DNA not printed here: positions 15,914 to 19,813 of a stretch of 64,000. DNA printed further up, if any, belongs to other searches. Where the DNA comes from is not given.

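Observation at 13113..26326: Two-component-linked envelope operon of unrecognised type: beta-barrel OMP, 1908-aa secreted giant, six-module FN3-like protein and lipoprotein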

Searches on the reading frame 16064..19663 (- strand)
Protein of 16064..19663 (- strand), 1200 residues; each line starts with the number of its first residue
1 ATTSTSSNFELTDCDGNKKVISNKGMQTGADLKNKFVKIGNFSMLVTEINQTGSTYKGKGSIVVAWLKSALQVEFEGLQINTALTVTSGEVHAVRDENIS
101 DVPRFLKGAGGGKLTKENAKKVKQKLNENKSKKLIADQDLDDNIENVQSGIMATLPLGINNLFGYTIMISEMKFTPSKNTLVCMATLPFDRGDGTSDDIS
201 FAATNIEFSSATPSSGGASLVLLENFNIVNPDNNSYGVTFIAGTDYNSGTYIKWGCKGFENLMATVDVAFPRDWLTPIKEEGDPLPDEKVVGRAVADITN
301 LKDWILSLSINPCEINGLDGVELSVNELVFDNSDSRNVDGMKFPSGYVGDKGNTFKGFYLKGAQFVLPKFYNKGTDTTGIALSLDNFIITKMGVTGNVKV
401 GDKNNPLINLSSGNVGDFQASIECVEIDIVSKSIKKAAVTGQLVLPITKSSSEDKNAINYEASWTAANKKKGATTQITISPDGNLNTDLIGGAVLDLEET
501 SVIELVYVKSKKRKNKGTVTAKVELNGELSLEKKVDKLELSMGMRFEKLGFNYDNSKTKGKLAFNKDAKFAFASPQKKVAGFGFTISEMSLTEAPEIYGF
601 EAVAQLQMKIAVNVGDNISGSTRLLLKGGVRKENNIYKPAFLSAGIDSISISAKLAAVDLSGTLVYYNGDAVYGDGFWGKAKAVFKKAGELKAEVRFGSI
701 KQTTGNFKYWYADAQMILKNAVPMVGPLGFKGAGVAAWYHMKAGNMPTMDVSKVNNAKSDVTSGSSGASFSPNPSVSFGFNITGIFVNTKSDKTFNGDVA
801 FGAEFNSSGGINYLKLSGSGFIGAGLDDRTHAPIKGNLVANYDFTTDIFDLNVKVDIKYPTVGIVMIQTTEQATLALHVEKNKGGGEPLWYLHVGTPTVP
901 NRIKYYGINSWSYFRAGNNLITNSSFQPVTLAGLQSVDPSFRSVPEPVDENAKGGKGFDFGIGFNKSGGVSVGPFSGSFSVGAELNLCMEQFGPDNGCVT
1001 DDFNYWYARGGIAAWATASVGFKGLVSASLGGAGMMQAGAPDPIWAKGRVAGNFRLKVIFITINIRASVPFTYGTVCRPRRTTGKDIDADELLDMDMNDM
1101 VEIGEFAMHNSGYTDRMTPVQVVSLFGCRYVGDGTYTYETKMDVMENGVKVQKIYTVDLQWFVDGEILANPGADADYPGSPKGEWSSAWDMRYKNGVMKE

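Call 46: search_protein_representatives(protein=window:16064-19663:-)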
Query: 1200 residues. Proteins with E-value up to 0.001 (for the whole library): 1255; up to 1e-10: 1068; up to 1e-30: 531. The best 150 are listed.
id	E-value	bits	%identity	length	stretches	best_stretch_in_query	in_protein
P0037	0.0e+00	1599.9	60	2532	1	8-1198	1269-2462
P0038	0.0e+00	1403.4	55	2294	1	8-1163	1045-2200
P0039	0.0e+00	1142.0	49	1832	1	7-1164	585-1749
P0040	0.0e+00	1106.9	47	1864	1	9-1162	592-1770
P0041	0.0e+00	1106.1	48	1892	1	10-1091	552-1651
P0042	1.1e-276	937.6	44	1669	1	3-1119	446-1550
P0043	4.1e-177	607.8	57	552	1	718-1200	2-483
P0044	4.9e-143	494.9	55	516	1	725-1165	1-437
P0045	3.6e-134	465.5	34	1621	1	27-1083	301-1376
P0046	3.3e-132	459.0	34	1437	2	18-1024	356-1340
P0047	3.5e-129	449.0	34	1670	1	23-1021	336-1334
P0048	3.7e-125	435.7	34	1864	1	40-1022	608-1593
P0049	6.7e-123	428.2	33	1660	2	17-1021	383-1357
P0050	5.3e-120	418.6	33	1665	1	34-1100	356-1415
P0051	5.3e-119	415.3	33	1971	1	48-1022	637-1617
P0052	3.0e-118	412.8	32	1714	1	41-1021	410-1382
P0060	1.3e-92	327.9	32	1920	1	28-1083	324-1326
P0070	4.4e-85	303.0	24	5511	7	27-451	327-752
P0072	1.2e-84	301.5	30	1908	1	34-1057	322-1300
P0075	2.6e-84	300.4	32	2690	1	44-1102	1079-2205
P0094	1.4e-77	278.1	28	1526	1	40-1081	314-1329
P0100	1.5e-75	271.4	30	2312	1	35-1081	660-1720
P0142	2.0e-64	234.6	25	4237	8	34-535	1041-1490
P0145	1.1e-62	228.7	26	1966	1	35-1081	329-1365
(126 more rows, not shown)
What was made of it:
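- On Unnamed giant-core family (R + T units): 1255 representative clusters at E<=1e-3 and 531 at E<=1e-30 (call 46).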

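Call 48: search_protein_families(library=pfam, proteins=[P0045, P0060, P0075, P0094, P0145], max_evalue=0.01)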
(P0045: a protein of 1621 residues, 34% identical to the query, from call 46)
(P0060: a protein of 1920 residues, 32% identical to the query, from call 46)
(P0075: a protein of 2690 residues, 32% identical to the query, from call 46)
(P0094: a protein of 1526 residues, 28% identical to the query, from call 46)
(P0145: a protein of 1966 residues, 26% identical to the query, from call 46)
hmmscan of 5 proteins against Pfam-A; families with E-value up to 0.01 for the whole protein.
P0045 (1621 aa): 0 families

P0060 (1920 aa): 0 families

P0075 (2690 aa): 1 family
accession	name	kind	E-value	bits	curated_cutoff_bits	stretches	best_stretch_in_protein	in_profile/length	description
PF18911.6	PKD_4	-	0.0035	17.8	27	0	975-1014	20-58/85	PKD domain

P0094 (1526 aa): 0 families

P0145 (1966 aa): 0 families

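Call 75: search_solved_structures(query=A3, max_evalue=1)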
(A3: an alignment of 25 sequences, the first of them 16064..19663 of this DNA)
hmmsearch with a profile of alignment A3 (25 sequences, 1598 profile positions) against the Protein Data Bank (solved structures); distinct sequences matched with E-value up to 1: 0.

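Call 76: predict_structure(alignment_id=A3)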
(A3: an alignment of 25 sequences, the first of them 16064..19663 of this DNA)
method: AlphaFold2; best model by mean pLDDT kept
length: 1200 residues; sequences in the alignment: 25
mean_pLDDT: 76.2   pTM: 0.43
mean pLDDT of the five models: 76.2, 75.8, 75.0, 73.0, 71.0
residues with pLDDT >= 90: 160; 70-90: 712; 50-70: 212; < 50: 116
segments of 3 or more residues with pLDDT < 50: 1-8, 19-29, 134-149, 413-416, 759-765, 947-952, 1083-1122, 1169-1183
pLDDT, mean of each block of 10 residues (from residue 1): 37 52 39 78 84 81 77 86 81 76 63 78 72 44 42 74 78 87 87 79 86 80 87 84 76 81 91 84 73 90 89 85 91 85 82 87 83 65 87 86 69 56 85 86 71 66 81 85 72 80 87 77 86 64 79 79 79 60 73 76 82 82 85 78 84 87 83 81 84 86 74 84 83 88 73 60 53 85 89 89 87 91 87 92 89 92 85 91 72 89 90 88 78 86 55 70 90 84 91 70 82 91 82 89 81 83 81 73 43 43 39 41 54 66 59 70 54 32 54 55
secondary structure, 60 per line:
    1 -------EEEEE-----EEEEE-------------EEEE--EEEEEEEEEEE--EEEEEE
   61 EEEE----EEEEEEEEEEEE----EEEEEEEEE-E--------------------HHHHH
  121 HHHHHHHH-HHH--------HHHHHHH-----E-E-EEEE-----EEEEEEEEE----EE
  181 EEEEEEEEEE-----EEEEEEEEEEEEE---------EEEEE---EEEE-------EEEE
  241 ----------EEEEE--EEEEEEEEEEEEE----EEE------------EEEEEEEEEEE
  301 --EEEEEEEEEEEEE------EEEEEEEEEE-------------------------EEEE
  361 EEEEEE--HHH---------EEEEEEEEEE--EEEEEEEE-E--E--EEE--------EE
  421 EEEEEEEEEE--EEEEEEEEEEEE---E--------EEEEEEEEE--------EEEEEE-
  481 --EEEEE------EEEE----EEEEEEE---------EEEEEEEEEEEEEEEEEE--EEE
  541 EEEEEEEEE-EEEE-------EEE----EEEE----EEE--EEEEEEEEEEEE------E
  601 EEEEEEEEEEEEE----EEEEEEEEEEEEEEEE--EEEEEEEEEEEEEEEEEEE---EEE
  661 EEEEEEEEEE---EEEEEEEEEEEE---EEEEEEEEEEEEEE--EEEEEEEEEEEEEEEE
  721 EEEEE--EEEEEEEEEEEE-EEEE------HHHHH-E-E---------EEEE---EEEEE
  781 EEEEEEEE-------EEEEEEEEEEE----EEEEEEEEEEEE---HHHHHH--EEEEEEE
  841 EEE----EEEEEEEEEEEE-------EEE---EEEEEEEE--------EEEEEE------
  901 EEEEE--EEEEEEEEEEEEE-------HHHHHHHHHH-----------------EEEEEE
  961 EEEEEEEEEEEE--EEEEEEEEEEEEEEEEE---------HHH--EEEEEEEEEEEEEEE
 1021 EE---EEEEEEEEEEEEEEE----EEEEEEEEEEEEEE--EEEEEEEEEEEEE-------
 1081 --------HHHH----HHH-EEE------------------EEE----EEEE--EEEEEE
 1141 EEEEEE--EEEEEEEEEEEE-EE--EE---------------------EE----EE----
elements in order (helices of 4 or more, strands of 3 or more residues): E8-12 E18-22 E36-39 E42-52 E55-64 E69-80 E85-93 H116-128 H141-147 E157-160 E166-174 E179-190 E196-208 E218-222 E226-229 E237-240 E251-255 E258-270 E275-277 E290-300 E303-315 E322-331 E357-366 E381-390 E393-400 E408-410 E419-430 E433-444 E457-465 E474-479 E483-487 E494-497 E502-508 E518-535 E538-549 E551-554 E562-564 E569-572 E577-579 E582-593 E600-613 E618-633 E636-654 E658-670 E674-685 E689-702 E705-725 E728-739 E741-744 H751-755 E769-772 E776-788 E796-806 E811-822 H826-831 E834-843 E848-859 E867-869 E873-880 E889-894 E901-905 E908-920 H928-937 E955-972 E975-991 E1006-1022 E1026-1040 E1045-1058 E1061-1073 H1089-1092 E1101-1103 E1122-1124 E1129-1132 E1135-1146 E1149-1160
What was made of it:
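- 18011..19585 (-): Giant protein, aa ~666-1190: the repeatable all-beta unit 'R'. The AF2 model is almost all beta strands (call 76).
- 16421..18010 (-): Giant protein, aa ~1191-1720: the terminal all-beta unit 'T'. It has long Gly-rich hairpins and conserved Cys1637 and Cys1716. This is the highest-confidence part of the AF2 model, with about 26 long strands (call 76).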

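Call 78: fold_search(model_id=the predicted structure, library=pdb)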
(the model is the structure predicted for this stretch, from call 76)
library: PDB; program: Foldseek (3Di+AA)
matches with E <= 10: 652; with E <= 0.001: 16
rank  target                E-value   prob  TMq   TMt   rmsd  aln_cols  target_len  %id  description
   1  5iv9_A                1.5e-06  1.00  0.11  0.16  30.9       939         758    8  The LPS Transporter LptDE from Klebsiella pneumoniae, full-length (released 2016-05-18)
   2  9a39_MODEL_1_A        5.9e-06  0.99  0.11  0.16  33.6       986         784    9  Model of E. coli LptD by in-cell photo-crosslinking MS and deep learning (released 2023-02-24)
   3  8h1r_D                1.1e-05  0.96  0.11  0.15  37.1      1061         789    8  Crystal structure of LptDE-YifL complex (released 2023-10-25)
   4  8ae1_A                1.8e-05  0.90  0.11  0.13  39.7      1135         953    9  Structure of trimeric SlpA outer membrane protein (released 2022-11-30)
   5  9rpr_A                3.0e-05  0.99  0.13  0.20  32.3       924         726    9  Cryo-EM structure of LptDEM complex containing Shigella flexneri LptE and endogenous E. coli LptD and LptM (released 2025-12-10)
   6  9kn3_A                3.5e-05  0.99  0.13  0.18  32.1       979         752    8  Cryo-EM structure of LptDEM complex from Escherichia coli (released 2025-07-23)
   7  8agd_A                4.0e-05  0.98  0.13  0.14  26.4       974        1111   10  Full SDBC and SOD assembly (released 2023-04-12)
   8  9fz5_A                5.8e-05  0.97  0.13  0.18  34.7       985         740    9  Cryo-EM structure of LptDE-YedD complex from Escherichia Coli (released 2025-04-09)
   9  7zgx_A                8.4e-05  0.95  0.12  0.14  27.9       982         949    9  S-layer Deinoxanthin Binding Complex, C1 symmetry (released 2022-07-13)
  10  8h1s_C                8.8e-05  0.75  0.10  0.13  36.5      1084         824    7  Crystal structure of apo-LptDE complex (released 2023-10-11)
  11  8h1r_A                1.5e-04  0.54  0.08  0.11  38.1      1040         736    8  Crystal structure of LptDE-YifL complex (released 2023-10-25)
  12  4q35_A                2.7e-04  0.54  0.09  0.11  37.5      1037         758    7  Structure of a membrane protein (released 2014-06-25)
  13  7omm_A                3.5e-04  0.82  0.11  0.16  34.1       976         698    8  Cryo-EM structure of N. gonorhoeae LptDE in complex with ProMacrobodies (MBPs have not been built de novo) (released 2022-05-04)
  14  8h1s_A                3.9e-04  0.41  0.09  0.11  36.9      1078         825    8  Crystal structure of apo-LptDE complex (released 2023-10-11)
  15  9e9r                  7.8e-04  0.35  0.10  0.04  42.6      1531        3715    7  The Structure of ApoB100 from Human Low-Density Lipoprotein (released 2024-12-18)
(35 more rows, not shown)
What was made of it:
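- On LptD/LptE: Foldseek hits of the giant to LptD have TM 0.11-0.20 (call 78).
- Closest known: LptD-LptE. Same: LptD is the top (weak) Foldseek hit of the giant's core (call 78).
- The T unit itself gives weak barrel-like Foldseek hits (call 78). The best Foldseek hits of the giant core are full-length LptD (E 1.5e-6), plus ApoB100 (call 78).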

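Call 81: fold_search(model_id=the predicted structure, library=viral)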
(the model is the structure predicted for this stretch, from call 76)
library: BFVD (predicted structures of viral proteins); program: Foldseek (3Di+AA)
matches with E <= 10: 332; with E <= 0.001: 1
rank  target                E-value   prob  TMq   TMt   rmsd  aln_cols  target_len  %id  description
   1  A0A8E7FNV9            9.9e-04  0.12  0.07  0.07  43.0      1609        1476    8  (no name in the UniProt tables at hand)
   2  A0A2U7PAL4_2          3.3e-03  0.28  0.08  0.10  32.7       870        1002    8  (no name in the UniProt tables at hand)
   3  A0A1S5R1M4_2          3.7e-03  0.44  0.11  0.13  40.4      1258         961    7  Putative tail fiber protein [Pseudomonas phage phiPMW]
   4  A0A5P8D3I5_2          5.1e-03  0.28  0.08  0.10  34.1       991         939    7  (no name in the UniProt tables at hand)
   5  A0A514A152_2          1.3e-02  0.04  0.05  0.04  54.2      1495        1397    9  Uncharacterized protein [Aeromonas phage LAh10]
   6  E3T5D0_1              2.0e-02  0.08  0.07  0.08  34.6       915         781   10  DUF2341 domain-containing protein [Cafeteria roenbergensis virus (strain BV-PW1)]
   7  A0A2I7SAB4            2.7e-02  0.12  0.05  0.12  30.0       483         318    8  (no name in the UniProt tables at hand)
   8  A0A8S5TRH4            3.1e-02  0.04  0.05  0.06  37.7      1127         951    9  Minor structural protein putative tail fiber [Siphoviridae sp. ct1SN28]
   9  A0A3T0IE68            5.4e-02  0.16  0.09  0.13  30.2       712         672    9  (no name in the UniProt tables at hand)
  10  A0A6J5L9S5            5.4e-02  0.06  0.06  0.08  31.3       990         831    8  Repeat domain in Vibrio, Colwellia, Bradyrhizobium and Shewanella [uncultured Caudovirales phage]
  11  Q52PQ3                5.7e-02  0.03  0.07  0.06  39.0      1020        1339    8  Possible phage tail protein [Xanthomonas phage Xp15]
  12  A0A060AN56            6.8e-02  0.09  0.07  0.12  36.2       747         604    9  Tail assembly protein [Enterococcus phage IME-EFm1]
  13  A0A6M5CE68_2          7.2e-02  0.04  0.06  0.08  49.4      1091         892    8  (no name in the UniProt tables at hand)
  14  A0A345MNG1            8.6e-02  0.21  0.07  0.17  22.3       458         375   11  (no name in the UniProt tables at hand)
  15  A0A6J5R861            1.1e-01  0.06  0.05  0.07  33.5       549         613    9  Autotransporter beta-domain containing protein [uncultured Caudovirales phage]
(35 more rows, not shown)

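Call 82: search_protein_families(library=pfam, alignment_id=A3, max_evalue=0.01)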
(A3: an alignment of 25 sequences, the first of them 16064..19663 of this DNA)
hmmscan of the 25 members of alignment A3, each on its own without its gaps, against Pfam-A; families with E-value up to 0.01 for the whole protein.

A. member 1, window:16064-19663:- (1200 aa): 0 families

B. families by the number of members that match (of 25 scanned): 2 families
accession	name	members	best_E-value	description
PF20251.4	Big_14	1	5e-05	Bacterial Ig-like domain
PF06051.17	DUF928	1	0.0018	Domain of Unknown Function (DUF928)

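Call 85: list_cluster_members(proteins=[P0045, P0046, P0047, P0049, P0050, P0052, P0060, P0070, P0094, P0145])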
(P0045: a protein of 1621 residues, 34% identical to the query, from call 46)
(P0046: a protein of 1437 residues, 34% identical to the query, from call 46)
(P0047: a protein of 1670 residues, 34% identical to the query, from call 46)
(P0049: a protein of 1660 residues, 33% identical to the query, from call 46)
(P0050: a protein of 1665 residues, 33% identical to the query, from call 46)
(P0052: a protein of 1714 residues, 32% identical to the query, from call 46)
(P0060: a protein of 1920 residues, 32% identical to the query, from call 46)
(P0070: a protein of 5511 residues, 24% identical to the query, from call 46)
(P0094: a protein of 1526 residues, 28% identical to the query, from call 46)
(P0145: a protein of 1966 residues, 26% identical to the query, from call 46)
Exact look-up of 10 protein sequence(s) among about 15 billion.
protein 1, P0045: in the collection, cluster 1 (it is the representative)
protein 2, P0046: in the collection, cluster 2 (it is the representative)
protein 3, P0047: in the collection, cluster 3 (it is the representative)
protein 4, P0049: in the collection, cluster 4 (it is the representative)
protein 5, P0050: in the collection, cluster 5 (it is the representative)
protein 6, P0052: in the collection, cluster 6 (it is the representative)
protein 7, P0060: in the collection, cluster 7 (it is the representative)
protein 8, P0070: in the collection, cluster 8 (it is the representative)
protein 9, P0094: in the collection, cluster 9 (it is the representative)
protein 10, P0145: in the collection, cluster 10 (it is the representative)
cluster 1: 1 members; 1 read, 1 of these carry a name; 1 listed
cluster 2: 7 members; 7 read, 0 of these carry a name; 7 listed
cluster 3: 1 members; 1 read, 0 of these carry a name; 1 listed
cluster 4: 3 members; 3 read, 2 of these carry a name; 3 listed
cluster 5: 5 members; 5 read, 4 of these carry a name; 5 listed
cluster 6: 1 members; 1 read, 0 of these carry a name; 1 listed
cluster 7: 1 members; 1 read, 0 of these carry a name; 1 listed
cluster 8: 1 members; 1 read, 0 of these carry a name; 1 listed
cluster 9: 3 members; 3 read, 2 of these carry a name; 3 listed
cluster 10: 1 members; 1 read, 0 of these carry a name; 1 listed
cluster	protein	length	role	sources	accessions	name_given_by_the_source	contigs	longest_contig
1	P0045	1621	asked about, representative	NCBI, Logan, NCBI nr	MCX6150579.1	MAG: hypothetical protein NTX22_08665 [Ignavibacteriales bacterium] | hypothetical protein [Ignavibacteriales bacterium]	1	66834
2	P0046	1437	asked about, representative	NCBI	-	-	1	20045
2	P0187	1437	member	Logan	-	-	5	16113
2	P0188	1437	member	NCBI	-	-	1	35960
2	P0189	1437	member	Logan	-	-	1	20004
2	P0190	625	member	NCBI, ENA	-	-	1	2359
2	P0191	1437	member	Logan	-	-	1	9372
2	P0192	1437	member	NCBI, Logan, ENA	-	-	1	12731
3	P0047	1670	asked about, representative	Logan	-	-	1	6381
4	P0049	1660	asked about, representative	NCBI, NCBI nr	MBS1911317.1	MAG: hypothetical protein JST22_04970 [Bacteroidetes bacterium] | hypothetical protein [Bacteroidota bacterium]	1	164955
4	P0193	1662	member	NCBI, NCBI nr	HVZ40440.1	MAG TPA: hypothetical protein VHI13_14270 [Candidatus Kapabacteria bacterium] | hypothetical protein [Candidatus Kapabacteria bacterium]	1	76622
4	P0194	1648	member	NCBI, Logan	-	-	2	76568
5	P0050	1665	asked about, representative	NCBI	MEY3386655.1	MAG: hypothetical protein RIR53_1466 [Bacteroidota bacterium]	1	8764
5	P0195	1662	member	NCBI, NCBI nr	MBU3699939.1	MAG: hypothetical protein FGM33_08015 [Candidatus Kapabacteria bacterium] | hypothetical protein [Candidatus Kapabacteria bacterium]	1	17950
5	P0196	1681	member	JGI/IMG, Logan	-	hypothetical protein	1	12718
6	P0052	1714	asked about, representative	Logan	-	-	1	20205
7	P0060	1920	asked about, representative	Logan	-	-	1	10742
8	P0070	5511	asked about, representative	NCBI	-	-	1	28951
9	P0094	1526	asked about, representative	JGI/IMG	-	hypothetical protein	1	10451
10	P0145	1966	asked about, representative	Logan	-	-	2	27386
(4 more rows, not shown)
